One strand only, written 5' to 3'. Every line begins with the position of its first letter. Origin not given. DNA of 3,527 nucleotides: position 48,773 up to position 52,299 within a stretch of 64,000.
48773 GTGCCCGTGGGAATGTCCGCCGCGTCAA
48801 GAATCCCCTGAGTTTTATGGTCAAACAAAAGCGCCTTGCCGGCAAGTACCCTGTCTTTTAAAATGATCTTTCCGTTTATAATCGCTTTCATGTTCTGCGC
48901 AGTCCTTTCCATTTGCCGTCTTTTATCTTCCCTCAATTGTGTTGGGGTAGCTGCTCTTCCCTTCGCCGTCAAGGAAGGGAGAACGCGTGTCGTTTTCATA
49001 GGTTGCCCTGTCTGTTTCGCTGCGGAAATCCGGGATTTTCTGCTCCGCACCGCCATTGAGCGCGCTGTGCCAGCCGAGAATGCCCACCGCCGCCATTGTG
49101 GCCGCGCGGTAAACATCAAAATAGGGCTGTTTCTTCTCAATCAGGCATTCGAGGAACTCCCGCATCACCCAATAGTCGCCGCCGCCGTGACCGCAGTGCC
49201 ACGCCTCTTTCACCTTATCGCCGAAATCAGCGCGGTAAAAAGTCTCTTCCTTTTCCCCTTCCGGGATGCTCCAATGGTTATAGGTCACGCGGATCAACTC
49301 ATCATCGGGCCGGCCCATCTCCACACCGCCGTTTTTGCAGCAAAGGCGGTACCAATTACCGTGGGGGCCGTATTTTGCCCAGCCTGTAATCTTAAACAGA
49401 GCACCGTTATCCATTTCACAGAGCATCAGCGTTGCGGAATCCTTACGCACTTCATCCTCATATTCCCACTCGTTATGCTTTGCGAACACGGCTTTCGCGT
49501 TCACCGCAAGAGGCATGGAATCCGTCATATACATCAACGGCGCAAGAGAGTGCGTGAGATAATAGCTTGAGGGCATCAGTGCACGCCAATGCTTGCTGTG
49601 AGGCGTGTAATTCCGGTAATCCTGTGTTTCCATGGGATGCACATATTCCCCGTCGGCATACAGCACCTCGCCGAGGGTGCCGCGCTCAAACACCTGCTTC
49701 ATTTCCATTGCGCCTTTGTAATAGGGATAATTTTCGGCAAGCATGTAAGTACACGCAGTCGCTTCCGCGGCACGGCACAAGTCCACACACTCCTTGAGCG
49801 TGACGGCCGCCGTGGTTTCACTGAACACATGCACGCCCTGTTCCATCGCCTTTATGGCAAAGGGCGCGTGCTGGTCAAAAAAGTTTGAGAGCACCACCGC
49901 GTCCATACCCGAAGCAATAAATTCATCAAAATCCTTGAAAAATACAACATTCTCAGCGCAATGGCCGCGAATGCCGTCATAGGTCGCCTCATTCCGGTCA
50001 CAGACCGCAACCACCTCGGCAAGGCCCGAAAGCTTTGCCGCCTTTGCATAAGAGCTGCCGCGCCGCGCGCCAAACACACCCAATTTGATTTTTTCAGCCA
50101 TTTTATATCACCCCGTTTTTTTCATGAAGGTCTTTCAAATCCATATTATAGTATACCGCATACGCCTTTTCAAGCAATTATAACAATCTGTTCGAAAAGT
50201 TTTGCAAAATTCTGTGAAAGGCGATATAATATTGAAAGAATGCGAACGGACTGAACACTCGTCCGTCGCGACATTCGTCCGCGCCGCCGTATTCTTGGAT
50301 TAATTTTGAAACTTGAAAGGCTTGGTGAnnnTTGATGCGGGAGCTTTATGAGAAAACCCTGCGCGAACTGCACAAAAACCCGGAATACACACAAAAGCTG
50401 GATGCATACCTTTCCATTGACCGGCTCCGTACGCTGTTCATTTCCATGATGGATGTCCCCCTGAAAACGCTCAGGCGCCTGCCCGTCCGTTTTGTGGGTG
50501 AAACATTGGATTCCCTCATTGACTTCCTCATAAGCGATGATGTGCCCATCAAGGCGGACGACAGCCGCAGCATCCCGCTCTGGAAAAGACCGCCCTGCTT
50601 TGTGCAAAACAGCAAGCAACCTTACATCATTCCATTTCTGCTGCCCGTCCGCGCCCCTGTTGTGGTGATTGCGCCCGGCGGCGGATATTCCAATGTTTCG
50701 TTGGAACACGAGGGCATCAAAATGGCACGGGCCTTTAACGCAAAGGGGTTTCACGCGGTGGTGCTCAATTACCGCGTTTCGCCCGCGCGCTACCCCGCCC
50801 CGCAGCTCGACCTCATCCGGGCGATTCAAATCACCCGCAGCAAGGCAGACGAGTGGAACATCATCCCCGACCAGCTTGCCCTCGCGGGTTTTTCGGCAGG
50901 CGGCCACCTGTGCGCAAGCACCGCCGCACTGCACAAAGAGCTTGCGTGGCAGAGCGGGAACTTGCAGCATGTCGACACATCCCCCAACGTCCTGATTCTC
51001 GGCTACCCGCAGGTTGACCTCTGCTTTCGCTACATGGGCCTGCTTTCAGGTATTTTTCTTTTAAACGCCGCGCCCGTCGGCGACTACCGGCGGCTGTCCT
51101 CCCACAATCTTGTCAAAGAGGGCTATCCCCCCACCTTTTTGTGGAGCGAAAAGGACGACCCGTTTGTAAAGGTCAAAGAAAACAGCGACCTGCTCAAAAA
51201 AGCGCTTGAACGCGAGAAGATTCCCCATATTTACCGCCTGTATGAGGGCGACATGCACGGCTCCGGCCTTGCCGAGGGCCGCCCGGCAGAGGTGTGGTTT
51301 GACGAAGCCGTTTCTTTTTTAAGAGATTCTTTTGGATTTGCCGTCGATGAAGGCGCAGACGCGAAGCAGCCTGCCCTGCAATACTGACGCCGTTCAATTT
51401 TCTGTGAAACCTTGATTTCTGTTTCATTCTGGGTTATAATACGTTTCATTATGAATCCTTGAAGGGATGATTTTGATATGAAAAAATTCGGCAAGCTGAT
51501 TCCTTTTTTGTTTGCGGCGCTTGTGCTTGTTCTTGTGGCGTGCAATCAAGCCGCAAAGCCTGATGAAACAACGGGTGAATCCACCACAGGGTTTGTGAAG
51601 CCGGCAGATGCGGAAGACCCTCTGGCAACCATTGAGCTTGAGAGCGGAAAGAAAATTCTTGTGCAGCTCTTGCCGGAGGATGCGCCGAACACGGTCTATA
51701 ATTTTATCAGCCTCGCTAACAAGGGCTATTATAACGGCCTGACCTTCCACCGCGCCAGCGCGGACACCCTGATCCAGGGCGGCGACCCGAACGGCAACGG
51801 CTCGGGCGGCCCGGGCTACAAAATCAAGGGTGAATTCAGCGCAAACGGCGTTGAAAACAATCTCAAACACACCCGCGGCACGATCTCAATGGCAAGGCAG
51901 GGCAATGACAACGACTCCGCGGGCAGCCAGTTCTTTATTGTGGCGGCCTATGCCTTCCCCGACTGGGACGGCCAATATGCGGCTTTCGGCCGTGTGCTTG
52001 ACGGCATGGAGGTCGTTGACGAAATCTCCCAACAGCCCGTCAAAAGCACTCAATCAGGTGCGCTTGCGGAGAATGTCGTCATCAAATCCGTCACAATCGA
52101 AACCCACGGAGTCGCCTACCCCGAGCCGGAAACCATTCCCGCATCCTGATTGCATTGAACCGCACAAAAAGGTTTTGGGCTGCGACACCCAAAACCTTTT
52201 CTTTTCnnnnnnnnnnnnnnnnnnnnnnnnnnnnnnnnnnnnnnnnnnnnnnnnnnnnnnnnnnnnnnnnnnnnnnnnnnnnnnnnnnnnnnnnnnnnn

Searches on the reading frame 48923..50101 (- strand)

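Call 13: search_protein_families(library=pfam, proteins=[window:48923-50101:-])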
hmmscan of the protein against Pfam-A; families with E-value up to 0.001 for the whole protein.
window:48923-50101:- (392 aa): 3 families
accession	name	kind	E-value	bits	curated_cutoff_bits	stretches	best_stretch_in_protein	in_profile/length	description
PF01408.29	GFO_IDH_MocA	-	1.2e-10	42.6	24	1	5-121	1-118/120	Oxidoreductase family, NAD-binding Rossmann fold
PF22725.1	GFO_IDH_MocA_C3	-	5.1e-06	26.9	27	1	133-260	3-123/124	GFO/IDH/MocA C-terminal domain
PF02894.22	GFO_IDH_MocA_C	-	2.8e-05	24.5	22.9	1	138-350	4-213/218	Oxidoreductase family, C-terminal alpha/beta domain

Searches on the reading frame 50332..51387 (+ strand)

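Call 13: search_protein_families(library=pfam, proteins=[window:50332-51387:+])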
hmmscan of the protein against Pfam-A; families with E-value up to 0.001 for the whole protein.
window:50332-51387:+ (351 aa): 2 families
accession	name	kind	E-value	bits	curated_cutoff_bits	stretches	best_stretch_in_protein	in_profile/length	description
PF20434.5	BD-FAE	-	8.9e-17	61.7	26.8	1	108-290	13-213/215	BD-FAE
PF07859.19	Abhydrolase_3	-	1.3e-11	45.1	25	1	116-230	6-112/210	alpha/beta hydrolase fold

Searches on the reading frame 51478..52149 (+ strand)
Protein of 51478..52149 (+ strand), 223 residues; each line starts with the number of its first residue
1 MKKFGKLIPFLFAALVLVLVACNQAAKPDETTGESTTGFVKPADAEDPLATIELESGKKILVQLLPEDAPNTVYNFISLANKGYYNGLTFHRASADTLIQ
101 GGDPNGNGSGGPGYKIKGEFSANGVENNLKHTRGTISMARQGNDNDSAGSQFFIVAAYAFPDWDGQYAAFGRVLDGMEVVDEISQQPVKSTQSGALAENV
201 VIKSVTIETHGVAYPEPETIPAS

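Call 13: search_protein_families(library=pfam, proteins=[window:51478-52149:+])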
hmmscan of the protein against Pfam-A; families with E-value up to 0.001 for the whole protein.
window:51478-52149:+ (223 aa): 1 family
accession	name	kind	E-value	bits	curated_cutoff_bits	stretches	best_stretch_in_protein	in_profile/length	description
PF00160.26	Pro_isomerase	-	2.8e-41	141.9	21.7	1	52-206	4-158/159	Cyclophilin type peptidyl-prolyl cis-trans isomerase/CLD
